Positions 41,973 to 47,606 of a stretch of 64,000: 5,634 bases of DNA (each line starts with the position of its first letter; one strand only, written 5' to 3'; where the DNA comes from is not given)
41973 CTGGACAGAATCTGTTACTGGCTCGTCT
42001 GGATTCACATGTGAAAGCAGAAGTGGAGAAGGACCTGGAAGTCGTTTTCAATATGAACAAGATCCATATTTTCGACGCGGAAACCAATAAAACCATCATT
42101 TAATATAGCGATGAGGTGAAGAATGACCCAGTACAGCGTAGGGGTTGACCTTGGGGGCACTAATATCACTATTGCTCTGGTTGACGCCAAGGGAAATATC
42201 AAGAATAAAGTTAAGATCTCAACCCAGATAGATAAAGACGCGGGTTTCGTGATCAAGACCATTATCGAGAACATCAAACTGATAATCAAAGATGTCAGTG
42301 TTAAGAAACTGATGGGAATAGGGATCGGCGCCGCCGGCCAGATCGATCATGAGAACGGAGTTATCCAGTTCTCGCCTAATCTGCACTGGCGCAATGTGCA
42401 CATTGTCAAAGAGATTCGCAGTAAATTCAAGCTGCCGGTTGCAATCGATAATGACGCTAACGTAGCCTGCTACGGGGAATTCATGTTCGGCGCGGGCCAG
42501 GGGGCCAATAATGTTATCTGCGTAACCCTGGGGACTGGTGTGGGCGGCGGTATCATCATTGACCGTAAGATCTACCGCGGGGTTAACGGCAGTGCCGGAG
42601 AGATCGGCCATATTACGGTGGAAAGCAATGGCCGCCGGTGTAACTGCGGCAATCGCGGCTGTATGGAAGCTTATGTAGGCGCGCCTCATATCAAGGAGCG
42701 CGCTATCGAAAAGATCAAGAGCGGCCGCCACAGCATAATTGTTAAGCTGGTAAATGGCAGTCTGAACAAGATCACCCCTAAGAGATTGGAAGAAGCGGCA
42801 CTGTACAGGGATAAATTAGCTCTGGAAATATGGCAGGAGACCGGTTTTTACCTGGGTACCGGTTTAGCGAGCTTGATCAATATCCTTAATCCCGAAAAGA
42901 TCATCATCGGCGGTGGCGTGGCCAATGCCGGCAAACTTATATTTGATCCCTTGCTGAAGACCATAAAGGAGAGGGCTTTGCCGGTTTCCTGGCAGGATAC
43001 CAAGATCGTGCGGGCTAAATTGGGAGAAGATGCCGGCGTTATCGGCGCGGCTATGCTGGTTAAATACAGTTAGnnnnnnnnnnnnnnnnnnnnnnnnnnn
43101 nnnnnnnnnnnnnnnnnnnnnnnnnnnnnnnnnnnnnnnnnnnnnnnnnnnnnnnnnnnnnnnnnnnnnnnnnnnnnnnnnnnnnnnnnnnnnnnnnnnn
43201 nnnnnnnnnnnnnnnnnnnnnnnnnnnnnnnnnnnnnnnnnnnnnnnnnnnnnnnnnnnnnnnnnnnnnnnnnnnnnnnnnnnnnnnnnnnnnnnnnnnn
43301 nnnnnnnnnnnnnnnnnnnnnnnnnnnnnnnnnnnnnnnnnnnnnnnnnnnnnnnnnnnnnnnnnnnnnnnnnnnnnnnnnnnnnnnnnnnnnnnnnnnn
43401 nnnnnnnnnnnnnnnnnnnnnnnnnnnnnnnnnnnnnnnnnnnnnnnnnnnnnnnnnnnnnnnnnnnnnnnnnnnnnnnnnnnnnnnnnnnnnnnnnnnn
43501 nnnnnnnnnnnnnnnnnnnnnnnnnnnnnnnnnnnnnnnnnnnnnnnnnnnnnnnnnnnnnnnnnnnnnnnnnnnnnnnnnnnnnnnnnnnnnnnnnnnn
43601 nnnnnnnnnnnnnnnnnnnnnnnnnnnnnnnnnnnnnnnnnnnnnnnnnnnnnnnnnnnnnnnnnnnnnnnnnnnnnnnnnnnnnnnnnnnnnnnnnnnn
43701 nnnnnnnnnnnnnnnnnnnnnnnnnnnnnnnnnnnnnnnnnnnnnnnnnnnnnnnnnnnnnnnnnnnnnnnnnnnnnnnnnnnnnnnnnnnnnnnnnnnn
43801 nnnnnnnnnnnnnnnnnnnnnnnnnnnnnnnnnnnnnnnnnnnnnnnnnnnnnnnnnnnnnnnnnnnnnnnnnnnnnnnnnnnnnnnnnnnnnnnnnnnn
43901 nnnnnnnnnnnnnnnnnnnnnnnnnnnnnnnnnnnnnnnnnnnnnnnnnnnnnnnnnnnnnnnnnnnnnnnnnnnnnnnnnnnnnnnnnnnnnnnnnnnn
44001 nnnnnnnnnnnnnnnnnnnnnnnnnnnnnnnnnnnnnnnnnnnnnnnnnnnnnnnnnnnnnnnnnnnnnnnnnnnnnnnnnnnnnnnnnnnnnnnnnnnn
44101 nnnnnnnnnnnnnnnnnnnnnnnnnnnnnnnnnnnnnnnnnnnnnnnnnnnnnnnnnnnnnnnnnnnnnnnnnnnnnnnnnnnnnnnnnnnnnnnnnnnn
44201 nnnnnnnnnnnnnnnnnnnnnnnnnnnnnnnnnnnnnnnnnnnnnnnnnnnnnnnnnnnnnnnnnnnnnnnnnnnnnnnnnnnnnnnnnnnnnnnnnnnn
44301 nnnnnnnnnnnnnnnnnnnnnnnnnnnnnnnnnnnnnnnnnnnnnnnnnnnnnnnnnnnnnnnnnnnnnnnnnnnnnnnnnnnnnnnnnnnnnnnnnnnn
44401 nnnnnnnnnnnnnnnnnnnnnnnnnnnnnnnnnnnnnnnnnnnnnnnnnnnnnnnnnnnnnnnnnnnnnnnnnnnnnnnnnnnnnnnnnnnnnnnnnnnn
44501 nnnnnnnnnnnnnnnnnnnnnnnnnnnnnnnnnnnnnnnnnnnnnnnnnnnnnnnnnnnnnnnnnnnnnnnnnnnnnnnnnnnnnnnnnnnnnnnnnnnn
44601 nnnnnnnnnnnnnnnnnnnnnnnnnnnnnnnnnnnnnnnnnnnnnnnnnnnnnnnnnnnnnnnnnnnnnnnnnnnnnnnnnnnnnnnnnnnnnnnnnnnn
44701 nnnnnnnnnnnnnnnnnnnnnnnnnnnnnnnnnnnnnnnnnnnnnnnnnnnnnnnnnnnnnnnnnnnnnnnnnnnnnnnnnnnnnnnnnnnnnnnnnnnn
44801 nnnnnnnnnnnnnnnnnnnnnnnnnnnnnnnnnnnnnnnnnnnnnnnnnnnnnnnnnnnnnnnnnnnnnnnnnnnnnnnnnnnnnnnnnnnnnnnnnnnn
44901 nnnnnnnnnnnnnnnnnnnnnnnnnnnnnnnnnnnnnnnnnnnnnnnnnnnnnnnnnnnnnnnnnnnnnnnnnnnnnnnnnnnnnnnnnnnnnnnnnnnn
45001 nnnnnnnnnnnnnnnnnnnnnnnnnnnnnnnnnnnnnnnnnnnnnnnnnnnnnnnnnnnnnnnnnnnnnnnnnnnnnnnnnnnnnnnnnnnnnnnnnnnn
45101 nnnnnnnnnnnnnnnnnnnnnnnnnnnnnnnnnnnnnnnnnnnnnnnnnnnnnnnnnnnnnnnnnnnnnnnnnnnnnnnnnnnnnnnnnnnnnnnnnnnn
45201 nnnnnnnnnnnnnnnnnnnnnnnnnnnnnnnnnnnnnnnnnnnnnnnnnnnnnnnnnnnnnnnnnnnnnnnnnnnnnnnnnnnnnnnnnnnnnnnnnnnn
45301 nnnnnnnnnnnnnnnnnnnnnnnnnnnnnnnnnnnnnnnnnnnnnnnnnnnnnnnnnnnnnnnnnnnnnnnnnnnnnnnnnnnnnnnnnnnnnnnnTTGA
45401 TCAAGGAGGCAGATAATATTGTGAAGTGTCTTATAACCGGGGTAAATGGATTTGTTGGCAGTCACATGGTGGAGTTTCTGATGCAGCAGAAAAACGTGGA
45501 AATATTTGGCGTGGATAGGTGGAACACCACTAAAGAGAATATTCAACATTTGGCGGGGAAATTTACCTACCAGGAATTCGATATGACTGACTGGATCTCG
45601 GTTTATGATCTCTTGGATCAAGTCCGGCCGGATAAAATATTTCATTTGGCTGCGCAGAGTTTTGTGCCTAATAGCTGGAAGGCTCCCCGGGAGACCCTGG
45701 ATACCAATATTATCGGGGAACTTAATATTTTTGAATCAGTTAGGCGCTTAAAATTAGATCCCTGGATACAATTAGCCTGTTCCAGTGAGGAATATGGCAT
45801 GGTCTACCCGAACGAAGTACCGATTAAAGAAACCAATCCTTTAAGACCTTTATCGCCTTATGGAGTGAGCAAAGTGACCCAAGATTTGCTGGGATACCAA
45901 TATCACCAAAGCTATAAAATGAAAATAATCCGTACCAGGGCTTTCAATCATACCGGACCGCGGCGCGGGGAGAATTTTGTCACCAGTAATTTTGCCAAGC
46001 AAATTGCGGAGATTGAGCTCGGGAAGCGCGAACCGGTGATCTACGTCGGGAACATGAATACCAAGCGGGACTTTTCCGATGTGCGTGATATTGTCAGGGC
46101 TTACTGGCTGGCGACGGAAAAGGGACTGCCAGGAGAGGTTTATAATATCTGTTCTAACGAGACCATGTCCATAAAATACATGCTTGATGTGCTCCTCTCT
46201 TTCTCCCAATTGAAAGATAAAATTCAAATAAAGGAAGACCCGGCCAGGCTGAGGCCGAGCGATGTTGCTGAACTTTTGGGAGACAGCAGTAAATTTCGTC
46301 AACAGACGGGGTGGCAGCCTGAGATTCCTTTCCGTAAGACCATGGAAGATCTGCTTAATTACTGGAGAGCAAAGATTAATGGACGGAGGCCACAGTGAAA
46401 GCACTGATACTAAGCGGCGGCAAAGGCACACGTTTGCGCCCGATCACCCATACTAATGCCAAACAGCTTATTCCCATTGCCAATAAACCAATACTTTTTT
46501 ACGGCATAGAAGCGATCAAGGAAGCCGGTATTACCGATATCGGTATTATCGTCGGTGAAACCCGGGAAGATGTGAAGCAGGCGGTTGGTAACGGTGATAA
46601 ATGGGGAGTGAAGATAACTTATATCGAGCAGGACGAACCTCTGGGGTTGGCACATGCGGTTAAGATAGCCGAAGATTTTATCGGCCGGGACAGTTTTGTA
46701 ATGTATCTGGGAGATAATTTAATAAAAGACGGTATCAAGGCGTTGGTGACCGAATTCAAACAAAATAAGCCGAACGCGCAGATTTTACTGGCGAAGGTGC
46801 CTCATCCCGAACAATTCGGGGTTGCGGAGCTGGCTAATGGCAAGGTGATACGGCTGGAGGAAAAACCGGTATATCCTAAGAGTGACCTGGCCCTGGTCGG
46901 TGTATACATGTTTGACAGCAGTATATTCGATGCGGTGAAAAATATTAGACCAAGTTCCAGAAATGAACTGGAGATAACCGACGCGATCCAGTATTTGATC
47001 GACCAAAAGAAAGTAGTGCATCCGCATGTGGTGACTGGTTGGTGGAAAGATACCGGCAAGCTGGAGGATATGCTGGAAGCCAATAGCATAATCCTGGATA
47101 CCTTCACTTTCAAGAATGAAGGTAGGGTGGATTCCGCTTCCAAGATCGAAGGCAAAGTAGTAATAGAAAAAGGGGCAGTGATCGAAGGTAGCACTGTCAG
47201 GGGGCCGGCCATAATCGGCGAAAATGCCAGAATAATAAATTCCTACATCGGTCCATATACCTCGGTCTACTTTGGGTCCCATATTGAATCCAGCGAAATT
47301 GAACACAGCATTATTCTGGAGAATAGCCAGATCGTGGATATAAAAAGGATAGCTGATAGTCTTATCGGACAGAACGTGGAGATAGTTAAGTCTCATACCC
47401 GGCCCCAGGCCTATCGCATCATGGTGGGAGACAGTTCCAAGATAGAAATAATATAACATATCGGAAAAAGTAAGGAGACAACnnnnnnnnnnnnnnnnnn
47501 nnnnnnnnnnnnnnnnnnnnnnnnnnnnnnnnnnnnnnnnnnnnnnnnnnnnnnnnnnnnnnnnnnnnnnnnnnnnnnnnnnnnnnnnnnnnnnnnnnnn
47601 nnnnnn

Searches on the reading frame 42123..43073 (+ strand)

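Call 61: search_protein_families(library=pfam, max_evalue=0.000001, proteins=[window:42123-43073:+])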
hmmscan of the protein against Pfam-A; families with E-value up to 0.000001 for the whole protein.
window:42123-43073:+ (316 aa): 1 family
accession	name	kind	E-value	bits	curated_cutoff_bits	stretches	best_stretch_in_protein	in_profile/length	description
PF00480.26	ROK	-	2.9e-76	257.3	22.9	1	6-314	2-292/294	ROK family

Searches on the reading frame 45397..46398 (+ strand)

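Call 61: search_protein_families(library=pfam, max_evalue=0.000001, proteins=[window:45397-46398:+])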
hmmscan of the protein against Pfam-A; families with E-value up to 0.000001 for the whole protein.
window:45397-46398:+ (333 aa): 4 families
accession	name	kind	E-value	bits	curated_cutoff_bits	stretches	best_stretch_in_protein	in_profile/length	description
PF16363.11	GDP_Man_Dehyd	-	7.3e-84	282.5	27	1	12-318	1-331/332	GDP-mannose 4,6 dehydratase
PF01370.27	Epimerase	-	1.6e-56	191.9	20.9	1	12-252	2-240/240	NAD dependent epimerase/dehydratase family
PF02719.21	Polysacc_synt_2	-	5.4e-11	42.6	20.2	1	12-123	2-123/293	Polysaccharide biosynthesis protein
PF04321.23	RmlD_sub_bind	-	3.5e-08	33.3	27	1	10-196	2-161/287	RmlD substrate binding domain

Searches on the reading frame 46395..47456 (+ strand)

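Call 61: search_protein_families(library=pfam, max_evalue=0.000001, proteins=[window:46395-47456:+])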
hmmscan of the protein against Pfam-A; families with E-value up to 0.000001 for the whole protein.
window:46395-47456:+ (353 aa): 1 family
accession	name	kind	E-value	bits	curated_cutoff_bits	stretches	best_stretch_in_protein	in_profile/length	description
PF00483.29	NTP_transferase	-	1.8e-59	201.7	21.2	1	2-234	1-243/245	Nucleotidyl transferase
